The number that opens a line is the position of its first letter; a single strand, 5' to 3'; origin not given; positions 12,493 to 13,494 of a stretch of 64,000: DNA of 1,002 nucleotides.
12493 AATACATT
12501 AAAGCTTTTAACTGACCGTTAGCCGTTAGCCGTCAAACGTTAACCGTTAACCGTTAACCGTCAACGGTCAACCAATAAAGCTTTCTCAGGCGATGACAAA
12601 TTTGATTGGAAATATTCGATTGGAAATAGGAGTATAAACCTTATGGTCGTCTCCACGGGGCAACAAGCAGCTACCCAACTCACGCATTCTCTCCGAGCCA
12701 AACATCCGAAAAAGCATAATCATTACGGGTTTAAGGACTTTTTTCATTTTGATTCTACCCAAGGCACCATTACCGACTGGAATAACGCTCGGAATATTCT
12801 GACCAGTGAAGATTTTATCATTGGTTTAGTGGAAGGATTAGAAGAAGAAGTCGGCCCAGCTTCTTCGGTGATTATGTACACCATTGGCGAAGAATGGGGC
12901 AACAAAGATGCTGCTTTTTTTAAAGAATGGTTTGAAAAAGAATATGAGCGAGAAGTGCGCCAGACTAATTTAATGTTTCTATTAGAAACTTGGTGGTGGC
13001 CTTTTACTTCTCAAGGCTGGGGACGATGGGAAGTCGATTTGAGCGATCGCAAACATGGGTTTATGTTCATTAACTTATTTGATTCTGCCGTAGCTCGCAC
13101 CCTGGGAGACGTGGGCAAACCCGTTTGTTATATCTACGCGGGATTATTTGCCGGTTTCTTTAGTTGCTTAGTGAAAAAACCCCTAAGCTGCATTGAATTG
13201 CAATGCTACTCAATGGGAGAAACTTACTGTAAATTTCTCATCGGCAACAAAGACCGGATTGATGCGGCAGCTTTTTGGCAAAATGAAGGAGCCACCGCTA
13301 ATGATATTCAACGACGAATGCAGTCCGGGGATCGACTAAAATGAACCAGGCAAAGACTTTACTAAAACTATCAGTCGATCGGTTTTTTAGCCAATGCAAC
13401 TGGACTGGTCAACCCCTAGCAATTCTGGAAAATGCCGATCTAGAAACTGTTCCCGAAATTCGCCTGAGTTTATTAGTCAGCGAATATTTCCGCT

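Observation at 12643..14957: Four-gene module: V4R protein - coupled small ORF - orphan phycobiliprotein-like (Apl-type) globin - V4R protein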

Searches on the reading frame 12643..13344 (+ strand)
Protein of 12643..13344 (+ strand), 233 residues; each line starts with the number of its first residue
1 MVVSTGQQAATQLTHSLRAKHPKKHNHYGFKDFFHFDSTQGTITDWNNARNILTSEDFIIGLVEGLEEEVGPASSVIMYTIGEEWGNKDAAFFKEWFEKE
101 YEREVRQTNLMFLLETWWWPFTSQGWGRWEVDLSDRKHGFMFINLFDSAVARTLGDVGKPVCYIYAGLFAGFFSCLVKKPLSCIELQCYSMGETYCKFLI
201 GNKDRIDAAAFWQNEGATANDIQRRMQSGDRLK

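Call 3: search_protein_families(library=pfam, proteins=[window:12643-13344:+], max_evalue=1)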
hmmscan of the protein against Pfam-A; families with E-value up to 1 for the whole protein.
window:12643-13344:+ (233 aa): 1 family
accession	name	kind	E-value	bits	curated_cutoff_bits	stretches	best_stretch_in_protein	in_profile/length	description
PF02830.23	V4R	-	3.3e-22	78.8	31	1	141-201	1-61/62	V4R domain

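Call 4: search_protein_families(library=ncbifam, proteins=[window:12643-13344:+], max_evalue=1)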
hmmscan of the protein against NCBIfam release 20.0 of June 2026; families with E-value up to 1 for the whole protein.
window:12643-13344:+ (233 aa): 2 families
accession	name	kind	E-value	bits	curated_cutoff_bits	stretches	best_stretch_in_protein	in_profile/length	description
NF053755.1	MsvR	equivalog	9.1e-10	38.6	220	1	109-200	149-236/236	transcriptional factor MsvR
TIGR02019.1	BchJ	equivalog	0.0052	16.6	74.3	1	147-200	136-188/188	bacteriochlorophyll 4-vinyl reductase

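Call 30: find_homologous_proteins(query=window:12643-13344:+, max_evalue=0.001)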
Query window:12643-13344:+ (233 aa): 742 proteins with E <= 0.001 among 990 candidates; the best 120 are listed.
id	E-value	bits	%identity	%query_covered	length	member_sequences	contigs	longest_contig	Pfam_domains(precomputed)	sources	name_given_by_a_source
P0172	5.4e-159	545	99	100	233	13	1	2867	PF02830.24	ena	-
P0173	8.2e-157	538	97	100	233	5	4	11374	PF02830.24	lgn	-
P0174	3.9e-151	519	93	100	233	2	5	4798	PF02830.24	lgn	-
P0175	1.2e-149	514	93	99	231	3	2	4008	PF02830.24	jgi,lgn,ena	-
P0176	3.6e-144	496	90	99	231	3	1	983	PF02830.24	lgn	-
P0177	3.6e-132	457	81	100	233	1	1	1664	PF02830.24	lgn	-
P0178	2.9e-128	444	79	100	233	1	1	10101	PF02830.24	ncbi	-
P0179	4.5e-128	444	79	100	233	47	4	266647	PF02830.24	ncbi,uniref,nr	ncbi:V4R domain-containing protein [Laspinema olomoucense]|uniref:4-vinyl reductase n=1 Tax=Laspinem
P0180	2.4e-127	441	79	100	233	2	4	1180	PF02830.24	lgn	-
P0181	1.0e-123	429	76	100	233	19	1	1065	PF02830.24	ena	-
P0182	1.6e-122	426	78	96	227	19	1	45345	PF02830.24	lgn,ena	-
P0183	3.8e-122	424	78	96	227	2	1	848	PF02830.24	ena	-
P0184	7.0e-122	423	77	95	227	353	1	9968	PF02830.24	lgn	-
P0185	3.5e-121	421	76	97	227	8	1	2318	PF02830.24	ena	-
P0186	1.7e-120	419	76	95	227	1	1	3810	PF02830.24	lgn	-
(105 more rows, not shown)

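Call 32: find_related_loci(query=A2, collection=genome_contigs, flank=7000)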
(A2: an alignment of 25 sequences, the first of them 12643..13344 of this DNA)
Query A2 (233 aa) in genome_contigs; peptide patterns used: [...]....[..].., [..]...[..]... (x = any residue, [..] = any of these).
552 stretches matched a pattern; 520 encode a relative of the query (tblastn E <= 1e-3); the best 80 are kept; 80 distinct loci.
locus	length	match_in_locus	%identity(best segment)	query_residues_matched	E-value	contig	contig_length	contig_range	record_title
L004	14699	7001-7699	79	1-233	3e-130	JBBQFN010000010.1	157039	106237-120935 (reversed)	MAG: Cyanophyceae cyanobacterium isolate Co_metawrap_1029 Cmw_1029_k141_14123784_length_157039_cov_44.9978, whole genome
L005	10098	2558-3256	79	1-233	1e-129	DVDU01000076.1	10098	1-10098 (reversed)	MAG TPA_asm: Oscillatoriaceae cyanobacterium M33_DOE_052 k141_494250, whole genome shotgun sequence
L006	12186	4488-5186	79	1-233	9e-130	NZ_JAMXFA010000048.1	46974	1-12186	Laspinema olomoucense D3b NODE_48_length_46974_cov_99.644711, whole genome shotgun sequence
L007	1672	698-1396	78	1-233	4e-139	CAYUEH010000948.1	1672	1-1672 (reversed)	MAG TPA_asm: uncultured Laspinema sp. isolate binchicken_co405_170 genome assembly, contig: NODE_112984_length_1672_cov_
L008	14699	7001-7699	79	1-233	4e-129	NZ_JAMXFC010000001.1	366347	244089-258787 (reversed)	Laspinema sp. D2d NODE_5_length_366347_cov_55.496008, whole genome shotgun sequence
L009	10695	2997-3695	79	1-233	1e-128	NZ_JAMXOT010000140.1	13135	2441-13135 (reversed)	Oscillatoria sp. HE19RPO 171, whole genome shotgun sequence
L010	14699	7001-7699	79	1-233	1e-128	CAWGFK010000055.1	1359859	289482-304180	MAG: uncultured cyanobacterium isolate MFD01721.bin.1.50 genome assembly, contig: contig_5357, whole genome shotgun sequ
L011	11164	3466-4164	79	1-233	2e-128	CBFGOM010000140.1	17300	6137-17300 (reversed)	MAG TPA_asm: uncultured Oscillatoriaceae bacterium isolate SRR29873479_metabat2_16 genome assembly, contig: ERZ27315265.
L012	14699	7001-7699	78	1-233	4e-128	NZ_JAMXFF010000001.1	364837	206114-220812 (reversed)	Laspinema palackyanum D2a NODE_2_length_364837_cov_66.233112, whole genome shotgun sequence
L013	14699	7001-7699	78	1-233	7e-125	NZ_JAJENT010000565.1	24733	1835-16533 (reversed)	Phormidium sp. CCY1219 NODE_1374404+_length_24733_cov_97.9151, whole genome shotgun sequence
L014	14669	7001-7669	78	10-232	3e-124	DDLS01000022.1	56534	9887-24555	MAG TPA_asm: Cyanobacteria bacterium UBA2566 UBA2566_contig_591, whole genome shotgun sequence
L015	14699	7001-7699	76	1-233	1e-123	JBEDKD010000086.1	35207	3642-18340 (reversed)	MAG: Cyanobacteriota bacterium isolate NASQAN2015_052_B_bin.20 scaffold_665682, whole genome shotgun sequence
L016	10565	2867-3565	75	1-233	1e-123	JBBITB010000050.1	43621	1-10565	MAG: Microcoleaceae cyanobacterium bin_387 isolate SIS170217_bin_387 NODE_168_length_43621_cov_29.969724, whole genome s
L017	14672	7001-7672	78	10-231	2e-123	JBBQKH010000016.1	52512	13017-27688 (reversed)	MAG: Cyanobacteriota bacterium isolate Co_metawrap_621 Cmw_621_k141_29325649_length_52512_cov_31.9953, whole genome shot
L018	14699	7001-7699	76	1-233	4e-123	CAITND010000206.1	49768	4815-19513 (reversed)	MAG: uncultured Oscillatoriales cyanobacterium isolate KTt_bin-1839 genome assembly, contig: bin-1839:206/277, whole gen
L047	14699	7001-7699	74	1-233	5e-121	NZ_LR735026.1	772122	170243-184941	Planktothrix paucivesiculata PCC 9631 isolate BBR_PRJEB10994, whole genome shotgun sequence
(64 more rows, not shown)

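Call 47: search_solved_structures(query=window:12643-13344:+, max_evalue=1, show_alignments=3)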
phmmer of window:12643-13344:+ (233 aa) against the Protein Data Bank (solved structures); distinct sequences matched with E-value up to 1: 4.
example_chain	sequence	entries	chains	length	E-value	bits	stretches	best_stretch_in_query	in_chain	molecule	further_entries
5fru_A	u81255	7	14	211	0.00063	22.4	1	138-199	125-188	Positive phenol-degradative gene regulator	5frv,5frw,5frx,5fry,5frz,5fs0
5kbe_A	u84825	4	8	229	0.045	16.3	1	136-201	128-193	MopR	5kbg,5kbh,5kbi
7vqf_A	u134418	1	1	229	0.31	13.6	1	138-201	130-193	Phenol sensing regulator, MopR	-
6iy8_A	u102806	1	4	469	0.65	12.5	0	141-211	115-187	Positive regulator CapR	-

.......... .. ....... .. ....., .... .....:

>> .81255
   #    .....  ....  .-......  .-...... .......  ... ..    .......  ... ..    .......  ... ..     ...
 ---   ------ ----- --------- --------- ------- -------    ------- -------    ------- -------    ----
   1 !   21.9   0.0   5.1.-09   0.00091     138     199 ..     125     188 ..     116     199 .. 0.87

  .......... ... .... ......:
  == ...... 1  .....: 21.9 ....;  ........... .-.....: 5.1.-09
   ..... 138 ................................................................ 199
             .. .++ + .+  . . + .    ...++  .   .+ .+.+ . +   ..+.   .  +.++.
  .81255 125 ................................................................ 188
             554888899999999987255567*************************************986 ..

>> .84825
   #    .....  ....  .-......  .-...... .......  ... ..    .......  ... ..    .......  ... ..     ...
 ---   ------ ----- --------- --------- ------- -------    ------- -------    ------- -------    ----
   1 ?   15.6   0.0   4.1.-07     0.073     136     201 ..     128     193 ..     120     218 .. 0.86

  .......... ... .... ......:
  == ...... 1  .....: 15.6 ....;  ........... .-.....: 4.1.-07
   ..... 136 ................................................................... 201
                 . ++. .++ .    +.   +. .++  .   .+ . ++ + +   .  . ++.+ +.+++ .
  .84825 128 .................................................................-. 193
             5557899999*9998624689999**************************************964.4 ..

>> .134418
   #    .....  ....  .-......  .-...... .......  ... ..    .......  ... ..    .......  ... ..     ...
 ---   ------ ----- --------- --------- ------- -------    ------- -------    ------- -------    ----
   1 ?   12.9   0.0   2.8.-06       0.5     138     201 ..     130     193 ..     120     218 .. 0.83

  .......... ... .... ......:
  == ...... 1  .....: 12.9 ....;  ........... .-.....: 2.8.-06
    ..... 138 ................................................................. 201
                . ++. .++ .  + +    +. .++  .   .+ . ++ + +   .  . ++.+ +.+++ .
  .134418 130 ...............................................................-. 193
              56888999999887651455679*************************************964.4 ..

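Call 64: search_protein_families(library=pfam, proteins=[L047:11288-11782:-, L047:10707-11186:-, L047:11910-12221:-], max_evalue=0.01)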
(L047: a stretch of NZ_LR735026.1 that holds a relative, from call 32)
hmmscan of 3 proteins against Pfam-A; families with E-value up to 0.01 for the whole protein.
L047:11288-11782:- (164 aa): 1 family
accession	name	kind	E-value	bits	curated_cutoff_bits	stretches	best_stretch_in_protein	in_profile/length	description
PF00111.32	Fer2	-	5.2e-08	33.2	21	1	10-86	6-76/77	2Fe-2S iron-sulfur cluster binding domain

L047:10707-11186:- (159 aa): 1 family
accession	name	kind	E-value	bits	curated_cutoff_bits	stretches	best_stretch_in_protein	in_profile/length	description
PF00502.25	Phycobilisome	-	1.7e-17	64.2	22.2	1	10-151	6-152/155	Phycobilisome protein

L047:11910-12221:- (103 aa): 0 families

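Call 69: predict_structure(alignment_id=A2)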
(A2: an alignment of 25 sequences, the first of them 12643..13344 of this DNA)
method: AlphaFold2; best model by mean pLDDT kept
length: 233 residues; sequences in the alignment: 25
mean_pLDDT: 62.3   pTM: 0.59
mean pLDDT of the five models: 62.3, 59.8, 59.5, 55.3, 49.4
residues with pLDDT >= 90: 1; 70-90: 92; 50-70: 74; < 50: 66
segments of 3 or more residues with pLDDT < 50: 1-29, 46-53, 179-181, 203-217, 219-222, 229-233
pLDDT, mean of each block of 10 residues (from residue 1): 34 36 42 56 50 61 77 74 80 84 86 81 72 61 72 65 80 66 60 60 47 46 50 36
secondary structure, 60 per line:
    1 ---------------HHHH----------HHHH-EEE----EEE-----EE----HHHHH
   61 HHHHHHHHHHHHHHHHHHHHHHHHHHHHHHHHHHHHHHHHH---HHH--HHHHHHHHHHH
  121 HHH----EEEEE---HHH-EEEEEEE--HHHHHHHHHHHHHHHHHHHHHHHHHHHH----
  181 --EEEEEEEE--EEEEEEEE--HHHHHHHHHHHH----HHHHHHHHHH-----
elements in order: H16-19 H30-33 E35-37 E42-44 H56-101 H110-123 E128-132 E140-146 H149-176 E183-190 E193-200 H203-214 H219-228

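Call 71: fold_search(model_id=the predicted structure, library=pdb)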
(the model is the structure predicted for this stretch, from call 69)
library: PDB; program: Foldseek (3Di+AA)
matches with E <= 10: 169; with E <= 0.001: 0
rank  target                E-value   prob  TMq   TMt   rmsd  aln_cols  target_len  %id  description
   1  6iy8_B                4.1e-03  1.00  0.48  0.27   7.6       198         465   19  DmpR-phenol complex of Pseudomonas putida (released 2020-06-10)
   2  5frw_A                8.2e-03  0.99  0.40  0.45   7.2       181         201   20  crystal structure of the phenol-responsive sensory domain of the transcription activator PoxR with Phenol (released 2016-04-06)
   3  5frx_A                8.7e-03  1.00  0.41  0.47   8.0       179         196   18  crystal structure of the phenol-responsive sensory domain of the transcription activator PoxR in complex with 4-nitrop (released 2016-03-30)
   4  5frv_A                1.4e-02  0.99  0.41  0.47   7.2       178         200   17  crystal structure of the phenol-responsive sensory domain of the transcription activator PoxR in complex with 4-methyl (released 2016-03-30)
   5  6iy8_C                1.6e-02  0.99  0.48  0.27  11.7       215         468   20  DmpR-phenol complex of Pseudomonas putida (released 2020-06-10)
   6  6iy8_A                3.6e-02  0.97  0.47  0.26  11.4       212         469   19  DmpR-phenol complex of Pseudomonas putida (released 2020-06-10)
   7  5fru_A                4.2e-02  0.99  0.44  0.51   6.9       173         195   21  crystal structure of the phenol-responsive sensory domain of the transcription activator PoxR (released 2016-03-30)
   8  5kbg_A                8.6e-02  0.94  0.43  0.48   7.0       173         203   16  CRYSTAL STRUCTURE OF THE AROMATIC SENSOR DOMAIN OF MOPR IN COMPLEX WITH OCRESOL (released 2016-07-13)
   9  5kbh_B                9.1e-02  0.94  0.40  0.46   7.3       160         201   18  CRYSTAL STRUCTURE OF THE AROMATIC SENSOR DOMAIN OF MOPR IN COMPLEX WITH 3-CHLORO-PHENOL (released 2016-07-13)
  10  5kbe_A                9.7e-02  0.93  0.47  0.53   7.5       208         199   16  CRYSTAL STRUCTURE OF THE AROMATIC SENSOR DOMAIN OF MOPR IN COMPLEX WITH PHENOL (released 2016-07-13)
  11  5kbh_A                1.3e-01  0.89  0.47  0.53   8.4       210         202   17  CRYSTAL STRUCTURE OF THE AROMATIC SENSOR DOMAIN OF MOPR IN COMPLEX WITH 3-CHLORO-PHENOL (released 2016-07-13)
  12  5kbi_A                1.7e-01  0.85  0.47  0.52   8.8       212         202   16  CRYSTAL STRUCTURE OF THE AROMATIC SENSOR DOMAIN OF MOPR IN COMPLEX WITH CATACHOL (released 2016-07-13)
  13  5kbe_B                2.5e-01  0.82  0.39  0.43   7.4       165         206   17  CRYSTAL STRUCTURE OF THE AROMATIC SENSOR DOMAIN OF MOPR IN COMPLEX WITH PHENOL (released 2016-07-13)
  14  3kxc_C                3.3e-01  0.28  0.29  0.42   7.7       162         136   12  Mutant transport protein (released 2010-04-21)
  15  5kbi_B                5.6e-01  0.63  0.42  0.48   7.2       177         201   16  CRYSTAL STRUCTURE OF THE AROMATIC SENSOR DOMAIN OF MOPR IN COMPLEX WITH CATACHOL (released 2016-07-13)
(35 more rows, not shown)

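Call 78: search_dna_similar(query=window:12643-13344:+, collection=plasmids, mode=protein, max_rows=15)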
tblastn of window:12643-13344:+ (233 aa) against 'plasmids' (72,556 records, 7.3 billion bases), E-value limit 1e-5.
Records with a match: 2; places in all: 4; records where one place covers at least 80% of the query: 2.
Best place of each record, by identity: 60-80% 2.
By first word of the organism name: Acaryochloris 2.
By predicted mobility (MOB-suite, as given by PLSDB): conjugative 2.
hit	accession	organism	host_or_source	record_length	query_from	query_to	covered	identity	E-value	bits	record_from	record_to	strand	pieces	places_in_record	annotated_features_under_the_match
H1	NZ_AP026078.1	Acaryochloris marina MBIC10699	cell culture,Ascidian, Diplosoma similis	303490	3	232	99%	63.9%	2e-92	303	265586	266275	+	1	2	V4R domain-containing protein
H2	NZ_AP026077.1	Acaryochloris marina MBIC10699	cell culture,Ascidian, Diplosoma similis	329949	10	232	96%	65.0%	6e-93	305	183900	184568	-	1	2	V4R domain-containing protein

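Call 79: get_annotated_region(hit=H1, flank=6000)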
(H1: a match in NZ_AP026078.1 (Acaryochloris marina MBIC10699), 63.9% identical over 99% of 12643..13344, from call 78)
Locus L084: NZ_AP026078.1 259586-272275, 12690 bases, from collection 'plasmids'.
description: Acaryochloris marina MBIC10699 plasmid pREC3, complete sequence
organism: Acaryochloris marina MBIC10699 (NCBI taxid 2954813)
taxonomy: Bacteria; Cyanobacteriota; Cyanophyceae; Acaryochloridales; Acaryochloridaceae; Acaryochloris; Acaryochloris marina; Acaryochloris marina MBIC10699
host: -; source: cell culture,Ascidian, Diplosoma similis; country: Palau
typing (MOB-suite, as given by PLSDB): conjugative; relaxase MOBF; mating-pair formation MPF_T
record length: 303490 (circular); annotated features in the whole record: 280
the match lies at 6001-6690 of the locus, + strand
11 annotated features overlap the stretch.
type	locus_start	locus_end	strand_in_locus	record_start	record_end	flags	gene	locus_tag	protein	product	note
CDS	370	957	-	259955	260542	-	-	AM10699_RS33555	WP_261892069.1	prepilin-type N-terminal cleavage/methylation domain-containing protein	-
CDS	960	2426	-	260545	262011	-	-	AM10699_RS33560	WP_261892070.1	hypothetical protein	-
CDS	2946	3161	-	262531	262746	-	-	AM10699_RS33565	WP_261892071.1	DUF2949 domain-containing protein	-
CDS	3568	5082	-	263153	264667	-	-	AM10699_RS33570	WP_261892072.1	HAMP domain-containing sensor histidine kinase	GO:0007165 - signal transduction [Evidence IEA]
CDS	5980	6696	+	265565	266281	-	-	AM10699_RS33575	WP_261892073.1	V4R domain-containing protein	-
CDS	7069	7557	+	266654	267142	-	-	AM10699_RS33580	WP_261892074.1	hypothetical protein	-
CDS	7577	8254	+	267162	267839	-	-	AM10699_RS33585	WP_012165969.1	V4R domain-containing protein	-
CDS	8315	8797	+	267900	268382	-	-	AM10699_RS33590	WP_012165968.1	2Fe-2S iron-sulfur cluster-binding protein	-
CDS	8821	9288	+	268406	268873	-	-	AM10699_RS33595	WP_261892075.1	allophycocyanin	-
CDS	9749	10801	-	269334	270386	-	-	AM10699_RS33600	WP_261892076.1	IS110 family transposase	-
CDS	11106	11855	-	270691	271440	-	istB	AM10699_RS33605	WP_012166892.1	IS21-like element ISAcma38 family helper ATPase IstB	-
